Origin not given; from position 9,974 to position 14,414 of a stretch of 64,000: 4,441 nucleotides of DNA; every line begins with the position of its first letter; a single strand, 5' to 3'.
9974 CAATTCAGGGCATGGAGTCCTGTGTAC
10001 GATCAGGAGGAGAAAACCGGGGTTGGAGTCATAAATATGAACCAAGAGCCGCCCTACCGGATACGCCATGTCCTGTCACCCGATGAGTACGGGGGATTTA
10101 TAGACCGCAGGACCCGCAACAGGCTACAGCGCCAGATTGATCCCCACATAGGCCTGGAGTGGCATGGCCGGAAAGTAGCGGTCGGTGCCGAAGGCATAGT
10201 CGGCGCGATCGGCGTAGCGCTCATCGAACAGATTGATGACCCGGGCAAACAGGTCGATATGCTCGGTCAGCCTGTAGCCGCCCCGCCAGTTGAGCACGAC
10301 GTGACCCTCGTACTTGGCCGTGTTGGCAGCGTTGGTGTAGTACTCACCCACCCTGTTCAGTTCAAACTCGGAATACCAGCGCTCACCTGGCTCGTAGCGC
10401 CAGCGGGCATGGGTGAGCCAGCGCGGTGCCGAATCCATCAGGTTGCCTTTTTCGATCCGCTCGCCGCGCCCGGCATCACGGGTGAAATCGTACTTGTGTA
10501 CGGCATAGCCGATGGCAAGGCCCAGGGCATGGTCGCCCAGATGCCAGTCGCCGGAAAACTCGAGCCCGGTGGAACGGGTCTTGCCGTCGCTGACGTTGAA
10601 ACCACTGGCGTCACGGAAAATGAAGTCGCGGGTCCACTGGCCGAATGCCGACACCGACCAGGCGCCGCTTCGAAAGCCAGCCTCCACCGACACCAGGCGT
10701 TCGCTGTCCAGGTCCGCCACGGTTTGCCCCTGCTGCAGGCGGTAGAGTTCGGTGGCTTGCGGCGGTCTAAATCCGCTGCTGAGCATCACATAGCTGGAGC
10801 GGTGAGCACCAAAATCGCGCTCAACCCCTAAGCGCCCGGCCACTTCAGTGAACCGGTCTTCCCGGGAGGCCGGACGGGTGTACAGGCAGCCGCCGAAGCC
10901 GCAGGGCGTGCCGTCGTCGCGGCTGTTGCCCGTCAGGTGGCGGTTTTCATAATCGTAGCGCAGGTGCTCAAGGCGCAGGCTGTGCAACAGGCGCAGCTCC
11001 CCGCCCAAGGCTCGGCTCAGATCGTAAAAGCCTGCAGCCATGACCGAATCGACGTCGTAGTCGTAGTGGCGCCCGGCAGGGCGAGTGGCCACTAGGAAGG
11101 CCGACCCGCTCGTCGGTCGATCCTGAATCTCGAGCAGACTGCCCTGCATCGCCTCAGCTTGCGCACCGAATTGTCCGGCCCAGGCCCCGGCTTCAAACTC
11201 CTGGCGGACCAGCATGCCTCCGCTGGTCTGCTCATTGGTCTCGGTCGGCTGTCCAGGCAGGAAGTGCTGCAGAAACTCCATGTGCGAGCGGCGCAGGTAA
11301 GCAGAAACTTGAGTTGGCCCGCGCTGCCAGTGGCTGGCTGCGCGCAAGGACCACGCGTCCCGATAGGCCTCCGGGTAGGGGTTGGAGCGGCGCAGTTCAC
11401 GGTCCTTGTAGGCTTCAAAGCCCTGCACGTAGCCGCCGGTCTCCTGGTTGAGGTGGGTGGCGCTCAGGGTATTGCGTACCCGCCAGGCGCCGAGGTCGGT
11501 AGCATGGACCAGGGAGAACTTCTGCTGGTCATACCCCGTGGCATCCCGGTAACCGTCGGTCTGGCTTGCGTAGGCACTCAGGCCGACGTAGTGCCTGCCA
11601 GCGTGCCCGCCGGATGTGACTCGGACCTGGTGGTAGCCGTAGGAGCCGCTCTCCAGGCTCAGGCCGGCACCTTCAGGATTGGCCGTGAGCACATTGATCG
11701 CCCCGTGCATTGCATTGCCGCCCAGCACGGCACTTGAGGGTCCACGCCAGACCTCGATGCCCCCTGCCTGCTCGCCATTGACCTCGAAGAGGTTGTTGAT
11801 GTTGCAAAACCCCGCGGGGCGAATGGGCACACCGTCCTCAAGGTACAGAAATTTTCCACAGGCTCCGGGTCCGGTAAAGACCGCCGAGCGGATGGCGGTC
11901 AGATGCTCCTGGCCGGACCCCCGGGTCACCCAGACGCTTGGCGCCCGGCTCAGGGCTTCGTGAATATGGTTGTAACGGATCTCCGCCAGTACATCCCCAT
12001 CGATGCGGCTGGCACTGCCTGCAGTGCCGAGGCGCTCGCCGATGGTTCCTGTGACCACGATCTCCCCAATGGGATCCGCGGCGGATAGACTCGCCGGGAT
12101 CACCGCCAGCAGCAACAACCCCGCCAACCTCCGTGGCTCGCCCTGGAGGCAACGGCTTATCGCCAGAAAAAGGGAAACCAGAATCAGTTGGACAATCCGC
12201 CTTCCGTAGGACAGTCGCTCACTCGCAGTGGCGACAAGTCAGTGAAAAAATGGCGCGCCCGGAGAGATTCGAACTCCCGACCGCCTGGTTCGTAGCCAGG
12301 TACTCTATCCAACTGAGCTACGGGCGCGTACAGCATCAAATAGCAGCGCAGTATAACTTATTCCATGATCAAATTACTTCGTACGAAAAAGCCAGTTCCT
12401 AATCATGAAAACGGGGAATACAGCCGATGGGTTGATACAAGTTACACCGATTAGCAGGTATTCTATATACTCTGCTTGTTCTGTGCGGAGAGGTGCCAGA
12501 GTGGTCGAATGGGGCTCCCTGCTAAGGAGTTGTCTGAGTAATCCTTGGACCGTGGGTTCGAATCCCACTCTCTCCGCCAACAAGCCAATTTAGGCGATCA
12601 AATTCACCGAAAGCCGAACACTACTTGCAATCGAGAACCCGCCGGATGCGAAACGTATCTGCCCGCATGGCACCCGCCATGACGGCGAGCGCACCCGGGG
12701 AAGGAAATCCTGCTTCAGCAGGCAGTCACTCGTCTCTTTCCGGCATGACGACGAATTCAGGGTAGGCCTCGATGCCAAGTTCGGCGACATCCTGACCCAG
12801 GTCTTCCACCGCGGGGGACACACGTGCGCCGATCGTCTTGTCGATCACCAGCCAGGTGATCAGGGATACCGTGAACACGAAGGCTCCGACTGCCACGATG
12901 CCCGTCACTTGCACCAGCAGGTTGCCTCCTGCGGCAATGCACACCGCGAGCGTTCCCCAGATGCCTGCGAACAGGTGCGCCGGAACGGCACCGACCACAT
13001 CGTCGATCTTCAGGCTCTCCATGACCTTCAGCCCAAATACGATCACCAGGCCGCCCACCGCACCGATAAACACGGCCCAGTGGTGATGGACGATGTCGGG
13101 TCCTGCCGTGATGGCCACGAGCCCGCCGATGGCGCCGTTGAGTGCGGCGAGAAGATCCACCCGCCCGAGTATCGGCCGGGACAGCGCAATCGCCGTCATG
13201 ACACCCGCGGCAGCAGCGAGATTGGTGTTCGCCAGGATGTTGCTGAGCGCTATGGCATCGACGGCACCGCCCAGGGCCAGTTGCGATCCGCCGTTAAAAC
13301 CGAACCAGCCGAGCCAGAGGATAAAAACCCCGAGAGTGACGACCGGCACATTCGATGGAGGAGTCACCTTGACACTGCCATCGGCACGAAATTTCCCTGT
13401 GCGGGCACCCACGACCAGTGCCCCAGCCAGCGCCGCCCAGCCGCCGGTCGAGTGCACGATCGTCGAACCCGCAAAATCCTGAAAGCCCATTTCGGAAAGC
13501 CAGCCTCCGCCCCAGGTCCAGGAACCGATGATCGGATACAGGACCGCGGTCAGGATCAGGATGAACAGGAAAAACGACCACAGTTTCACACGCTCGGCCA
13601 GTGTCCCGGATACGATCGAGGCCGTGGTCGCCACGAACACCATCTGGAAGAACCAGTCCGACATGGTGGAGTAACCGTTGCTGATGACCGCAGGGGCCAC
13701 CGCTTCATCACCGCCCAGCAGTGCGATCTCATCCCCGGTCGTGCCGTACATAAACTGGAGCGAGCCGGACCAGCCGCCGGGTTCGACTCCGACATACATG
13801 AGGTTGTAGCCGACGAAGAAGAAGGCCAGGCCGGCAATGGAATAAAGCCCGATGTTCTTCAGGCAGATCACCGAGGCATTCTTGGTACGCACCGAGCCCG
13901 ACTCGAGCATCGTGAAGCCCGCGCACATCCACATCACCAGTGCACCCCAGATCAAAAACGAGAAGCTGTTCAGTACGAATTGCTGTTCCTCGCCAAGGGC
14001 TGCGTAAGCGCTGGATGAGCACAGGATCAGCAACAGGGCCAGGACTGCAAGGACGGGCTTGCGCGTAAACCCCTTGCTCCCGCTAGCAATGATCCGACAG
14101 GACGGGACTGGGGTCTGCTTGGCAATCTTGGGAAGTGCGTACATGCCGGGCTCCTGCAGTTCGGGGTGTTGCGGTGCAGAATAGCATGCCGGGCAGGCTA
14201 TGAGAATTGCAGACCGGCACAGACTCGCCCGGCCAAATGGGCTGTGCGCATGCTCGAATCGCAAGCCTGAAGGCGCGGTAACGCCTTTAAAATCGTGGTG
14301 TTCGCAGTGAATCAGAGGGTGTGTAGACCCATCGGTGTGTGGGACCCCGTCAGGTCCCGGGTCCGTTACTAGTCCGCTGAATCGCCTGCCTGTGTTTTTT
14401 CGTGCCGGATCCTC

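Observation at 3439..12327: Sec-exported Cys-rich peptide beside a MacAB-TolC-like exporter with a PAS-fused adaptor and a TonB-dependent receptor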

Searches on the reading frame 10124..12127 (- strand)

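Call 4: search_protein_families(library=pfam, proteins=[window:10124-12127:-], max_evalue=0.01)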
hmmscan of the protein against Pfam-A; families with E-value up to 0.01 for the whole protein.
window:10124-12127:- (667 aa): 2 families
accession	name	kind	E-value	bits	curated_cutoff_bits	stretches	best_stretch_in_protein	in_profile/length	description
PF00593.30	TonB_dep_Rec_b-barrel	-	1.2e-28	101.6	27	1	199-633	34-436/436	TonB dependent receptor-like, beta-barrel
PF07715.20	Plug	-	2.9e-08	34.6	23.9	1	35-143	5-107/107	TonB-dependent Receptor Plug Domain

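Call 5: search_protein_families(library=ncbifam, proteins=[window:10124-12127:-], max_evalue=0.01)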
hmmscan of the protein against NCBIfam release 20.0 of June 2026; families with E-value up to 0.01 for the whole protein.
window:10124-12127:- (667 aa): 16 families
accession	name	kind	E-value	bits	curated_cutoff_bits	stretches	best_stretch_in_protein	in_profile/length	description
TIGR01783.1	TonB-siderophor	subfamily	2.8e-22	79.1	223.5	2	420-643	399-625/649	TonB-dependent siderophore receptor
NF041535.1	TonB_rec_PqqU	equivalog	6.7e-18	64.3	1200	2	490-665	489-671/676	TonB-dependent receptor PqqU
TIGR01779.1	TonB-B12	equivalog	9.4e-16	57.5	599.7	2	7-208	15-212/614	TonB-dependent vitamin B12 receptor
TIGR01785.1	TonB-hemin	subfamily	7.3e-15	54.4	316.85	2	292-652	297-669/677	TonB-dependent heme/hemoglobin receptor family protein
NF007926.1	PRK10641.1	equivalog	6.1e-14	51.5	836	1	53-242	62-247/617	TonB-dependent vitamin B12 receptor BtuB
TIGR01786.1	TonB-hemlactrns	subfamily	2.6e-12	45.9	323.75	1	373-643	402-691/719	TonB-dependent hemoglobin/transferrin/lactoferrin family receptor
NF053590.1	TonB_dep_TOL0244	equivalog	2.8e-09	36.1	645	2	114-191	105-183/604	TOL_0244 family TonB-dependent receptor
NF010010.0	PRK13483.1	equivalog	3.1e-07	28.8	927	0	124-149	138-163/660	ligand-gated channel protein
NF010012.0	PRK13486.1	equivalog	7.3e-07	27.9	924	1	13-149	20-158/696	TonB-dependent receptor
TIGR01778.1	TonB-copper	equivalog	1.1e-05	24.4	472.45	1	367-650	325-613/637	TonB-dependent copper receptor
NF010048.1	PRK13524.1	subfamily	0.00025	19.6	493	0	119-154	146-181/744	FepA family TonB-dependent siderophore receptor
NF010038.0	PRK13513.1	equivalog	0.00066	18.3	942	0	38-149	55-165/659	ligand-gated channel protein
NF007478.2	PRK10064.1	equivalog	0.00072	17.9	745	0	575-655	578-659/663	catecholate siderophore receptor CirA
NF010650.0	PRK14049.1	equivalog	0.0018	16.5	904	0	510-637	571-704/729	ferrioxamine B receptor precursor protein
NF007349.0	PRK09840.1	equivalog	0.0068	14.4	686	0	603-663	697-756/760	catecholate siderophore receptor Fiu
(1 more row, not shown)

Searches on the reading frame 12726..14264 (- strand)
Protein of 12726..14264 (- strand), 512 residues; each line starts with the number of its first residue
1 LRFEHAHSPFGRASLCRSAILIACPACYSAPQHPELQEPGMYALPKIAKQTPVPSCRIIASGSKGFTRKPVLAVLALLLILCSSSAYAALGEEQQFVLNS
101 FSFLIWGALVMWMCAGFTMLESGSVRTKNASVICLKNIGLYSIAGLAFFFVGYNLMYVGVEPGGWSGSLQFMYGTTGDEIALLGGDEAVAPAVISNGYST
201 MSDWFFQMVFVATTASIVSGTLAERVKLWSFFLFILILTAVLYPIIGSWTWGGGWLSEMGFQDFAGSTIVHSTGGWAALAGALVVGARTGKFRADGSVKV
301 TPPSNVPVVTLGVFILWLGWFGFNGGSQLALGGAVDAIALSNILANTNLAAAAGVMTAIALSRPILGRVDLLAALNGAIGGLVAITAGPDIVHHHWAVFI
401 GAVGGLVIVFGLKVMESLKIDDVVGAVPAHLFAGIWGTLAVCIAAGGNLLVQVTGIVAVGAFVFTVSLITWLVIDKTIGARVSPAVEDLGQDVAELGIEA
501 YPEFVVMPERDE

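Call 4: search_protein_families(library=pfam, proteins=[window:12726-14264:-], max_evalue=0.01)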
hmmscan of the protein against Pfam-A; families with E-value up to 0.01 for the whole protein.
window:12726-14264:- (512 aa): 1 family
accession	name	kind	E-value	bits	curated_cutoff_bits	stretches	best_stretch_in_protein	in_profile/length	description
PF00909.26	Ammonium_transp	-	1.8e-93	313.9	23.2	1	103-501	3-399/399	Ammonium Transporter Family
